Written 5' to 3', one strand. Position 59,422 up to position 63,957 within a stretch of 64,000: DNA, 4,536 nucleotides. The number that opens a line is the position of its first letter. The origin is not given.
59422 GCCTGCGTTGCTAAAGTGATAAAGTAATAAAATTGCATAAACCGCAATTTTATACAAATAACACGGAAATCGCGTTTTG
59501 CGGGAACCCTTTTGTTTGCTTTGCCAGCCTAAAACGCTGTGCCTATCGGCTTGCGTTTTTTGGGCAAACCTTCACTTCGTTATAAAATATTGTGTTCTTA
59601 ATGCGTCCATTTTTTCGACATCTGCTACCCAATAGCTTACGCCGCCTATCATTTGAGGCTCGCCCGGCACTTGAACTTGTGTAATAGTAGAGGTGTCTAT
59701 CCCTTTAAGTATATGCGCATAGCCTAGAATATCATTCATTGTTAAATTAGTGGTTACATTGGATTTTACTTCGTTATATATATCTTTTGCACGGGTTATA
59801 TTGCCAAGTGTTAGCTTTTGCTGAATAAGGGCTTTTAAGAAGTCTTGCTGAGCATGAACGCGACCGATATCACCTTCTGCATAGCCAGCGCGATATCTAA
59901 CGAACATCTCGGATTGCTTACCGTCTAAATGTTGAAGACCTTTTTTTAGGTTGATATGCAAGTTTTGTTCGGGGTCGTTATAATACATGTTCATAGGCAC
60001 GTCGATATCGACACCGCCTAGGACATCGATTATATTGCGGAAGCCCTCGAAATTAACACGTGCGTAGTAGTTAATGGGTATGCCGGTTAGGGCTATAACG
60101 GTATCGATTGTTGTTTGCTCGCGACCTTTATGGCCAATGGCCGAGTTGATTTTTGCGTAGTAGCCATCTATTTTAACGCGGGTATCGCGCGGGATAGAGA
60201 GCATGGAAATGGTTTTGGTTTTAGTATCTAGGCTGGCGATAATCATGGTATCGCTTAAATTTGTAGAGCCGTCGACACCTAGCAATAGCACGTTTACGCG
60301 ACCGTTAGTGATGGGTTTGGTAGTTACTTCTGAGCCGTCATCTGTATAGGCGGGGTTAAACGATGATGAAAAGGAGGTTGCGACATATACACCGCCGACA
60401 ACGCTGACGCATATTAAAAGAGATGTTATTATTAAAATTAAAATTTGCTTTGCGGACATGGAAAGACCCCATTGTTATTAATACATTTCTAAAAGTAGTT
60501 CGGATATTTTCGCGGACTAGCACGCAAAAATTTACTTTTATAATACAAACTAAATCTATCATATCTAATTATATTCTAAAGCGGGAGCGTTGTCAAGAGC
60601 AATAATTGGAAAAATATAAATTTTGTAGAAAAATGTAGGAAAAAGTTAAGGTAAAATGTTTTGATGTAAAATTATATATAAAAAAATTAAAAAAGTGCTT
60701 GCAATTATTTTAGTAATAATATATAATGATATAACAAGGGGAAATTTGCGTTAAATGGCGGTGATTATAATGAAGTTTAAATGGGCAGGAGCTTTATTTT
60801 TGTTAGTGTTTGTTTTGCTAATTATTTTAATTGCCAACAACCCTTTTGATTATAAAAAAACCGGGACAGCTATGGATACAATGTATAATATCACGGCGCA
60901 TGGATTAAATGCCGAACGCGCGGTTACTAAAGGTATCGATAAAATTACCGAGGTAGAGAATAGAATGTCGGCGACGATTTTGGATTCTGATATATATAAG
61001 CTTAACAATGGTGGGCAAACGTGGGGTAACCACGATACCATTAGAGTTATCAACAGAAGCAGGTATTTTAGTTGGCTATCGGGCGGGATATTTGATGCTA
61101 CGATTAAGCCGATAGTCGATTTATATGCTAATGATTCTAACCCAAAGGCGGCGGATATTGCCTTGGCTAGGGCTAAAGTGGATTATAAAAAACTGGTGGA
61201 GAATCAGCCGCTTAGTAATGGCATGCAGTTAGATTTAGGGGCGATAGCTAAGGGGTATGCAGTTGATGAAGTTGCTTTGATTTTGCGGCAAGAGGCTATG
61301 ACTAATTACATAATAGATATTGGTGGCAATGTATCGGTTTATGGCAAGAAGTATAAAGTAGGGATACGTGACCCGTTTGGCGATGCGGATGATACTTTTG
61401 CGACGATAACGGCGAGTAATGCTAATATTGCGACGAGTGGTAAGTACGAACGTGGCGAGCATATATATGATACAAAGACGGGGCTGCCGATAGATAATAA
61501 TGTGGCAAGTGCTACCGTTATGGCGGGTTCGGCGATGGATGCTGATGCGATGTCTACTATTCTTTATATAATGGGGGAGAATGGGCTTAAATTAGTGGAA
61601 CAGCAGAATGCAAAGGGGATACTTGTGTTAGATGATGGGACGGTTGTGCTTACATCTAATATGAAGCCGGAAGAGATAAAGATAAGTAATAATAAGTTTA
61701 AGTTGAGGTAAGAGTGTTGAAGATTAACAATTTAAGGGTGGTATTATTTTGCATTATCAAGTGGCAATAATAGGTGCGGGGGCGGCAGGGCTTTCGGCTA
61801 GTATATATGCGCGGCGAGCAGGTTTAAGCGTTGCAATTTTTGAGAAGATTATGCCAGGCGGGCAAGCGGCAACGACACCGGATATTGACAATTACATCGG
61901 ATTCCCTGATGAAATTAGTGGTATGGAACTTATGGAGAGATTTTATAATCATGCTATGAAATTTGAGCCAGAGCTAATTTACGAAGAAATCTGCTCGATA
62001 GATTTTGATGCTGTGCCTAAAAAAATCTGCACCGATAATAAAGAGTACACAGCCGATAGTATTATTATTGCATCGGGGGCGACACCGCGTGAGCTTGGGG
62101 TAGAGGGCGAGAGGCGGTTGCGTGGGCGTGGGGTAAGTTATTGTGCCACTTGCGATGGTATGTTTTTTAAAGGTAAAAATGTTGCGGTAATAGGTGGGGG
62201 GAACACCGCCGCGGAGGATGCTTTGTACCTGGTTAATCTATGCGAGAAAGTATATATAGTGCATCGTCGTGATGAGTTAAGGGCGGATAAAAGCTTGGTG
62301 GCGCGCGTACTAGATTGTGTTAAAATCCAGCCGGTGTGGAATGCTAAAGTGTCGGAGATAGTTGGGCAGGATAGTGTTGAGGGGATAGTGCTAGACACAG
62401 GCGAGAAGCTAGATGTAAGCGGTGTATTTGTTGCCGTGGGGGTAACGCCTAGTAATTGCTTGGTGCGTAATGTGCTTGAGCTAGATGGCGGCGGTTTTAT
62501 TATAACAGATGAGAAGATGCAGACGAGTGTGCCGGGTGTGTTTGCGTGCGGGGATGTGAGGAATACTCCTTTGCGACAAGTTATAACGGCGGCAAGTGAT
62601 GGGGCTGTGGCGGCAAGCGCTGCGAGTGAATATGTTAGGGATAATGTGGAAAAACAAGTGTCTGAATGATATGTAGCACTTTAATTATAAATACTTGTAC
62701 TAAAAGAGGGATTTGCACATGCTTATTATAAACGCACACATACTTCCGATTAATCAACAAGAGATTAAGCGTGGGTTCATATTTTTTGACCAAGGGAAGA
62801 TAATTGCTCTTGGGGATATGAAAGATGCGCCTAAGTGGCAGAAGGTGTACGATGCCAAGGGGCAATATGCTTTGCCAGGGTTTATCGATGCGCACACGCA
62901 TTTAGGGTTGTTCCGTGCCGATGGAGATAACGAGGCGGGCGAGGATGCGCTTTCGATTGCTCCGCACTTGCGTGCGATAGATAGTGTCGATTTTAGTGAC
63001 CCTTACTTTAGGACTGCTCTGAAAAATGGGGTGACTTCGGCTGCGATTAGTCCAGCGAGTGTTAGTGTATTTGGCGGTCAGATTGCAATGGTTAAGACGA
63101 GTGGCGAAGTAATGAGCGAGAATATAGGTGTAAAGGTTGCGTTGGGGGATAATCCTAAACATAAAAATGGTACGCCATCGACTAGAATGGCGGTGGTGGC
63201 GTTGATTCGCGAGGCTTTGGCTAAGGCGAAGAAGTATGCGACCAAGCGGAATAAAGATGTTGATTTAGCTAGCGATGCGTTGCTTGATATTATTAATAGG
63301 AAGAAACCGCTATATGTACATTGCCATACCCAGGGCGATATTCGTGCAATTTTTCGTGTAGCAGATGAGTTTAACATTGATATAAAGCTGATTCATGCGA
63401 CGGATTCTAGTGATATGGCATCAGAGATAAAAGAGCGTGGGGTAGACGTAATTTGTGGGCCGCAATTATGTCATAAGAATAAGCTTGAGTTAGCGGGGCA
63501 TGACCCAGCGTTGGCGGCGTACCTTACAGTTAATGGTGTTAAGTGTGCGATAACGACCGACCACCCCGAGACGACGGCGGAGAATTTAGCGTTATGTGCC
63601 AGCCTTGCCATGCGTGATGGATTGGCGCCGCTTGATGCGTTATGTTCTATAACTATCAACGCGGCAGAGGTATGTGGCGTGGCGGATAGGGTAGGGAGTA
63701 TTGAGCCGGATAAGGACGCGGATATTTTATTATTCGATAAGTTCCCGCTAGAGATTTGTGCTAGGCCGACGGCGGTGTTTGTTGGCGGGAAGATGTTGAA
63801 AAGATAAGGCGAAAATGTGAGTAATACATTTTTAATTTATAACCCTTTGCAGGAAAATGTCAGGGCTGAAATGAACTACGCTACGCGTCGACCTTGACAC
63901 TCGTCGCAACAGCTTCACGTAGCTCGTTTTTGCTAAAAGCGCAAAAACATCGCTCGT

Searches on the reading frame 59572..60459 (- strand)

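Call 21: search_protein_families(library=pfam, proteins=[window:59572-60459:-], max_evalue=0.001)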
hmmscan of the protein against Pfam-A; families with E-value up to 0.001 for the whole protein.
window:59572-60459:- (295 aa): 1 family
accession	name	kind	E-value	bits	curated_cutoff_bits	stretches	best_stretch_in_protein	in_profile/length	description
PF03816.19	LytR_cpsA_psr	-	2e-44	151.8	24.6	1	69-214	2-147/150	LytR_cpsA_psr family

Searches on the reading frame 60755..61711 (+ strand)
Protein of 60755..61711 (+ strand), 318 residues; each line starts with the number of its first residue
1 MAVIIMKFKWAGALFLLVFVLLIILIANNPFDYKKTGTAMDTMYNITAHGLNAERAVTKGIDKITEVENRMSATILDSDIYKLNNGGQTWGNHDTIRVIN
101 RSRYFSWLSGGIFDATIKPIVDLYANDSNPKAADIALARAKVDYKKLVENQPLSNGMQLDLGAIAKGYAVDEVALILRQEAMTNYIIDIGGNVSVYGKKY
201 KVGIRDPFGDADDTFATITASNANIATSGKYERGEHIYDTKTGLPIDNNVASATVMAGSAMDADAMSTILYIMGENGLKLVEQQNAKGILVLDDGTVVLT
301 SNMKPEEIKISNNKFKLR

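Call 21: search_protein_families(library=pfam, proteins=[window:60755-61711:+], max_evalue=0.001)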
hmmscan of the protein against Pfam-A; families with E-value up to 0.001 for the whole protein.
window:60755-61711:+ (318 aa): 1 family
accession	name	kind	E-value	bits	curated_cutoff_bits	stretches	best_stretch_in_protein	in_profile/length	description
PF02424.20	ApbE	-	1.4e-63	215.3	25.6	1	40-285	1-259/266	ApbE family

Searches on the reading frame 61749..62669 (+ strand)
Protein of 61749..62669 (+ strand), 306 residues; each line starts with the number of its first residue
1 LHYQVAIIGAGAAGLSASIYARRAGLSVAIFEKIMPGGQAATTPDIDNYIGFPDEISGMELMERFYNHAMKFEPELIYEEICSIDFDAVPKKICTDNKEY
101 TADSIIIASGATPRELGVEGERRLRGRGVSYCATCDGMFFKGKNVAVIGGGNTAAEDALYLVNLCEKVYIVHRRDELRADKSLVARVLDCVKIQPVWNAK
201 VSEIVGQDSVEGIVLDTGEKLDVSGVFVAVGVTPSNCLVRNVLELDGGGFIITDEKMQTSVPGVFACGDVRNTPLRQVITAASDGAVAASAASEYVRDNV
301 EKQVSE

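Call 21: search_protein_families(library=pfam, proteins=[window:61749-62669:+], max_evalue=0.001)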
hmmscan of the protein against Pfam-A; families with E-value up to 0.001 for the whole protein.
window:61749-62669:+ (306 aa): 10 families
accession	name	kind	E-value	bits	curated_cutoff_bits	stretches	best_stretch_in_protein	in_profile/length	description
PF07992.20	Pyr_redox_2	-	2e-56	192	26.1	1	3-285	1-291/291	Pyridine nucleotide-disulphide oxidoreductase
PF13738.12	Pyr_redox_3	-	6.8e-25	88.4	30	1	78-268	101-305/305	Pyridine nucleotide-disulphide oxidoreductase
PF00070.33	Pyr_redox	-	8.9e-14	52.2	22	1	144-215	1-79/82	Pyridine nucleotide-disulphide oxidoreductase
PF00890.30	FAD_binding_2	-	2.3e-08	34.1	20.4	1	5-40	2-38/414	FAD binding domain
PF13450.12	NAD_binding_8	-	6.4e-07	30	21.9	1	7-47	1-41/68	NAD(P)-binding Rossmann-like domain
PF03486.20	HI0933_like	-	2.3e-06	27.7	50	1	4-34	2-32/244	HI0933-like protein Rossmann domain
PF01134.28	GIDA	-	2.9e-06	27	22.1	0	4-34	1-29/391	Glucose inhibited division protein A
PF01266.30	DAO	-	1.2e-05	25.5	27.9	1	5-38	2-36/353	FAD dependent oxidoreductase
PF12831.13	FAD_oxidored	-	2.7e-05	24.1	27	1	5-41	2-39/416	FAD dependent oxidoreductase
PF01946.23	Thi4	-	0.00053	19.7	26.2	1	3-38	18-55/235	Thi4 family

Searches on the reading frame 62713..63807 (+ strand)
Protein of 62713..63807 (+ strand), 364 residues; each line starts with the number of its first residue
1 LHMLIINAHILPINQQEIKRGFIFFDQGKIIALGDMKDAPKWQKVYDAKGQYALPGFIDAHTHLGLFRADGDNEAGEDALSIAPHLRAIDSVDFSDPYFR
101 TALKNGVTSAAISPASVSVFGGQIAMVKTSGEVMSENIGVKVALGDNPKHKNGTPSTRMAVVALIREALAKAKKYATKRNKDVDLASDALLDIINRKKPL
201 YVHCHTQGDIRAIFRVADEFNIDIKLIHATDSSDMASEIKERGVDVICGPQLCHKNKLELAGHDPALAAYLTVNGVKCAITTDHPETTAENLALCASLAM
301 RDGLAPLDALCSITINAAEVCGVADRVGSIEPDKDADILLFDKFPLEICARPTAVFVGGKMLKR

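Call 21: search_protein_families(library=pfam, proteins=[window:62713-63807:+], max_evalue=0.001)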
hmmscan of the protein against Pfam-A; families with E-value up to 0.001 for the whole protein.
window:62713-63807:+ (364 aa): 2 families
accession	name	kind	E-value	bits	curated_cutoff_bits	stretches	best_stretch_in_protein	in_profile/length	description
PF01979.26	Amidohydro_1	-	3.9e-25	89.3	25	1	52-359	1-342/345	Amidohydrolase family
PF07969.17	Amidohydro_3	-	8.7e-15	55.6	29.7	2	297-357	400-466/472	Amidohydrolase family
